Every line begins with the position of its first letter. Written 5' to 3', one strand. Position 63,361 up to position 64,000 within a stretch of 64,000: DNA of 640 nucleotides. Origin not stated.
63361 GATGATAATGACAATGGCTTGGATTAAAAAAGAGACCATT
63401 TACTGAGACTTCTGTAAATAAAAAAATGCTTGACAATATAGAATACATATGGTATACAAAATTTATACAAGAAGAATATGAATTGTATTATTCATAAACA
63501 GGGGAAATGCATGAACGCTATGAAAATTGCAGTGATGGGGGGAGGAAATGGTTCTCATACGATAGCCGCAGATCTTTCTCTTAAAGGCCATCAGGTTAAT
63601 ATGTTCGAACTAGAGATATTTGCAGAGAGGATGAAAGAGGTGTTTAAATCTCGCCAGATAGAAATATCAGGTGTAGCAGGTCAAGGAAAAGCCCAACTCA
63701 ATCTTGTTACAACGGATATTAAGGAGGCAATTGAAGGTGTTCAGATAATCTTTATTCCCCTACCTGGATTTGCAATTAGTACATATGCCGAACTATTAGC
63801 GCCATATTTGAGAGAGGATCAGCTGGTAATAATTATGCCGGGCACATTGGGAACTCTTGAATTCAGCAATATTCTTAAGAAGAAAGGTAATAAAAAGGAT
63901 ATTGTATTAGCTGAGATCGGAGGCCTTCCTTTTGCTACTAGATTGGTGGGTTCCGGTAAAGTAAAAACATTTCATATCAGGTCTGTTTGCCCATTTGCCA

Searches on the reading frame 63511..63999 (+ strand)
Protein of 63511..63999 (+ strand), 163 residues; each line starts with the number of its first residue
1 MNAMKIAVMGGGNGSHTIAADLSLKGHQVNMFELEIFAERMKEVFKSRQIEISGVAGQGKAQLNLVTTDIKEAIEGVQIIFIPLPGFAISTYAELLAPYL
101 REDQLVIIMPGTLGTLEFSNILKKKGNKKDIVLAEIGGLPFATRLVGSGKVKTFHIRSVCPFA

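Call 13: search_protein_families(library=pfam, proteins=[window:63511-63999:+], max_evalue=0.001)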
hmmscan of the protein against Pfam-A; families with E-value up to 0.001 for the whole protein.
window:63511-63999:+ (163 aa): 2 families
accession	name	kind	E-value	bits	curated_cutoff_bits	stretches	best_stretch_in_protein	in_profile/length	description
PF01210.29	NAD_Gly3P_dh_N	-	1.1e-07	32.5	23.1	1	5-109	1-102/158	NAD-dependent glycerol-3-phosphate dehydrogenase N-terminus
PF02558.23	ApbA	-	0.00055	20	22.2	1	6-117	1-107/150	Ketopantoate reductase PanE/ApbA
